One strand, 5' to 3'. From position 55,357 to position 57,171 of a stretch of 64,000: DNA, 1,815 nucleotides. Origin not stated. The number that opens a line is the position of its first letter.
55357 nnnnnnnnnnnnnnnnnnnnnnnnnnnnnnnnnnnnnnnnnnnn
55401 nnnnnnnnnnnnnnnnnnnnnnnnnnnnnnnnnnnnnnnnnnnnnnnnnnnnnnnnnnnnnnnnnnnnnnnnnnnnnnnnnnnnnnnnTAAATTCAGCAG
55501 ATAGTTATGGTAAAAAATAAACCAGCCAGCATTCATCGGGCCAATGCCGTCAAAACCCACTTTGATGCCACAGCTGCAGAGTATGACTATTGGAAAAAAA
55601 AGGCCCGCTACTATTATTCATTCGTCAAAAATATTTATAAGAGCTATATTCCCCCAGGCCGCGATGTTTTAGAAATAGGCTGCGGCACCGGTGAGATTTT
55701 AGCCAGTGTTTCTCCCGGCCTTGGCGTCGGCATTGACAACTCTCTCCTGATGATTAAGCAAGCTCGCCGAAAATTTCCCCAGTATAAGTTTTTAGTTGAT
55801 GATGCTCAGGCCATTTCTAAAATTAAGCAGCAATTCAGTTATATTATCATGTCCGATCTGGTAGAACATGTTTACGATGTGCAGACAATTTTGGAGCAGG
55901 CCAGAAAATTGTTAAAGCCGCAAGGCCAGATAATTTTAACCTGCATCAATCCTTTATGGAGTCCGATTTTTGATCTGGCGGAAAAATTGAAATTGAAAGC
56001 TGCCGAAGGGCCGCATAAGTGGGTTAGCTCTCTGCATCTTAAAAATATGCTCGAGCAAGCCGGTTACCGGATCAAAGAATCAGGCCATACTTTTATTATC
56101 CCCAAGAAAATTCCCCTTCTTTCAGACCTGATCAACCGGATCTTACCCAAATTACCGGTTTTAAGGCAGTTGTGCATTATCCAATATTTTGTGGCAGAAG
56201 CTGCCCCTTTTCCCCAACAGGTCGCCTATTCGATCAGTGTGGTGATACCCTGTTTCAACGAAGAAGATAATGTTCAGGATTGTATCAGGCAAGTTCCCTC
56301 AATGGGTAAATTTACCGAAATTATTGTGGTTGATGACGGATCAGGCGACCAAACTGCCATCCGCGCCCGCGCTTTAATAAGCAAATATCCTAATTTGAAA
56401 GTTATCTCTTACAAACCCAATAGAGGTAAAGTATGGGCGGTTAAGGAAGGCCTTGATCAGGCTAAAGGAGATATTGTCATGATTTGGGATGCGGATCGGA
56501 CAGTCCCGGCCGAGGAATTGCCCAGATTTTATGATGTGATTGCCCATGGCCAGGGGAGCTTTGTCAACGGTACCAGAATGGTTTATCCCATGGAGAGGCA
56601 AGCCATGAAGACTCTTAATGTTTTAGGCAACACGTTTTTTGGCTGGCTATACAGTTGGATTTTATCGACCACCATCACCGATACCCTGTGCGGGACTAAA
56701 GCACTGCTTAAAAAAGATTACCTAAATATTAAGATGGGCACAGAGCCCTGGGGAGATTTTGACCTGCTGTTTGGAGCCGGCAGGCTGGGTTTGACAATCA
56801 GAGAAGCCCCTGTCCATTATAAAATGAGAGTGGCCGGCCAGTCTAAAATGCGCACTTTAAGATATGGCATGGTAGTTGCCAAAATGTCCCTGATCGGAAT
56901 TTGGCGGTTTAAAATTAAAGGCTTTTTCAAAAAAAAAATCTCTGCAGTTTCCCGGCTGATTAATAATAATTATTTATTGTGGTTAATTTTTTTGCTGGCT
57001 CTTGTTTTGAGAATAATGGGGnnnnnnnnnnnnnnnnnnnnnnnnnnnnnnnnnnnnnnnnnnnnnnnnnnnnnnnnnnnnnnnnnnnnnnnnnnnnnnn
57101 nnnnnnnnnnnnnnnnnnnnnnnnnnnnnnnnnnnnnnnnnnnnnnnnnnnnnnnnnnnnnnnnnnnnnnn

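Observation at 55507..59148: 1213-aa methyltransferase-GT2-GT-C fusion protein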

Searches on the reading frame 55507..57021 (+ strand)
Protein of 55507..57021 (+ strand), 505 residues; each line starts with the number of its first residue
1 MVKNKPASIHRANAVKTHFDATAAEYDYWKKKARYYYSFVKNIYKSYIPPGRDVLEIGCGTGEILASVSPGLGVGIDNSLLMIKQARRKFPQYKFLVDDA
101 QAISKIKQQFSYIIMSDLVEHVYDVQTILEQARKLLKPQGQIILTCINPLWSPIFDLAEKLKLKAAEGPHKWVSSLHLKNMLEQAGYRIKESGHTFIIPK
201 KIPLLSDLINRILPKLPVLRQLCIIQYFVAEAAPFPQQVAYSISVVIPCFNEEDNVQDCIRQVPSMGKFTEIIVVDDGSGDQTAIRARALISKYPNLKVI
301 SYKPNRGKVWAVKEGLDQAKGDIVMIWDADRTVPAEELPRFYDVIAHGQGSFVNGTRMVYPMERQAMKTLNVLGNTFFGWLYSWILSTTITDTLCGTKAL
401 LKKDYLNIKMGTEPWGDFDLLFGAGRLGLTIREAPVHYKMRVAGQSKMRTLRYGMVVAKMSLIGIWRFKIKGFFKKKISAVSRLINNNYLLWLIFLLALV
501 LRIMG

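Call 45: predict_structure(alignment_id=A3)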
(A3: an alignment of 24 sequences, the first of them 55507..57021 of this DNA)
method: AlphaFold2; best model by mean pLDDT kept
length: 505 residues; sequences in the alignment: 24
mean_pLDDT: 85.7   pTM: 0.82
mean pLDDT of the five models: 85.7, 84.6, 84.2, 83.5, 82.7
residues with pLDDT >= 90: 232; 70-90: 212; 50-70: 56; < 50: 5
segments of 3 or more residues with pLDDT < 50: 1-5
pLDDT, mean of each block of 10 residues (from residue 1): 46 82 88 88 94 90 92 94 93 92 88 92 89 93 93 88 85 86 94 83 80 85 92 90 96 90 95 95 95 96 87 94 93 90 94 88 65 82 87 81 92 75 90 87 60 75 82 67 60 76 74
secondary structure, 60 per line:
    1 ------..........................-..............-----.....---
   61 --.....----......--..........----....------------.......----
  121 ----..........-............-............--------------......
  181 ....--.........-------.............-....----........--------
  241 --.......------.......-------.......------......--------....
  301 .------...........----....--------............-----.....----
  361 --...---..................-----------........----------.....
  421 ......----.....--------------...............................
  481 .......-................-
elements in order: H7-32 H34-47 E53-57 H63-67 E72-77 H80-89 E94-97 E110-116 H125-134 E136-147 H149-160 H175-184 E187-195 H203-215 H217-220 E225-232 E243-249 H256-262 E270-276 H283-288 E297-301 H308-318 E323-326 H335-346 E352-356 H369-386 E398-401 H402-405 H416-426 E431-435 H450-487 H489-504

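Call 50: fold_search(model_id=the predicted structure, library=pdb)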
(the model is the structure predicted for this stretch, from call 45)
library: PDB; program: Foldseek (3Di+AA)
matches with E <= 10: 1841; with E <= 0.001: 1088
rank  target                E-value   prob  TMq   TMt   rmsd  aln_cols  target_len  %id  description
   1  9bhc_A                1.4e-13  1.00  0.38  0.60   3.5       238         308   21  Salmonella undecaprenyl-phosphate 4-deoxy-4-formamido-L-arabinose transferase (ArnC) (released 2025-02-12)
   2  9asc_A                1.7e-13  1.00  0.40  0.62  10.2       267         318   23  Cryo-EM Structure of the Glycosyltransferase ArnC from Salmonella enterica in the UDP-bound State Determined on Talos  (released 2025-02-05)
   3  5mlz                  1.8e-13  1.00  0.40  0.55   7.2       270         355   26  Dolichyl phosphate mannose synthase in complex with GDP and Mg2+ (released 2017-08-09)
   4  9bhe_A                1.8e-13  1.00  0.37  0.59  13.1       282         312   23  Salmonella undecaprenyl-phosphate 4-deoxy-4-formamido-L-arabinose transferase (ArnC) bound to UDP (released 2025-02-12)
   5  8vxh_A                2.2e-13  1.00  0.37  0.59  13.1       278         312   22  Cryo-EM Structure of the Glycosyltransferase ArnC from Salmonella enterica in the Apo State Determined on Talos Arctic (released 2025-02-05)
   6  9bhc_B                2.3e-13  1.00  0.38  0.61   3.2       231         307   21  Salmonella undecaprenyl-phosphate 4-deoxy-4-formamido-L-arabinose transferase (ArnC) (released 2025-02-12)
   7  9b77_A                3.6e-13  1.00  0.37  0.59   2.9       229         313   22  Cryo-EM Structure of the Glycosyltransferase ArnC from Salmonella enterica in the Apo State Determined on Krios micros (released 2025-02-05)
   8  9bhe_B                6.6e-13  1.00  0.38  0.60  10.3       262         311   23  Salmonella undecaprenyl-phosphate 4-deoxy-4-formamido-L-arabinose transferase (ArnC) bound to UDP (released 2025-02-12)
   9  3l8d                  6.6e-13  1.00  0.31  0.72   5.4       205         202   17  Crystal structure of methyltransferase from Bacillus Thuringiensis (released 2010-01-12)
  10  9hwj_A                1.0e-12  1.00  0.36  0.59  14.7       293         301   21  Structure of Undecaprenyl-phosphate 4-deoxy-4-formamido-L-arabinose transferase embedded in nanodisc (released 2026-01-14)
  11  6f5z_A                1.1e-12  1.00  0.34  0.71   5.3       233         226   18  Complex between the Haloferax volcanii Trm112 methyltransferase activator and the Hvo_0019 putative methyltransferase (released 2018-07-11)
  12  2gs9_A                1.6e-12  1.00  0.35  0.77   3.6       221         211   23  Crystal structure of TT1324 from Thermus thermophilis HB8 (released 2007-03-13)
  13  9ep0                  1.8e-12  1.00  0.38  0.55   7.5       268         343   25  Dolichyl phosphate mannose synthase in complex with donor (GDP-Man) and traces of acceptor (Dol55P) and product (Dol55P- (released 2025-10-01)
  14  9nyc_A                1.8e-12  1.00  0.38  0.58   9.7       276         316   22  Cryo-EM structure of the glycosyltransferase GtrB in the substrate-bound state (released 2025-12-17)
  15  9nyd_C                2.0e-12  1.00  0.37  0.59   7.8       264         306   20  Cryo-EM structure of the glycosyltransferase GtrB in the pre-catalysis and product-bound state (released 2025-12-17)
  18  6f5z_B                2.3e-12  1.00  0.33  0.69   6.5       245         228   18  Complex between the Haloferax volcanii Trm112 methyltransferase activator and the Hvo_0019 putative methyltransferase (released 2018-07-11)
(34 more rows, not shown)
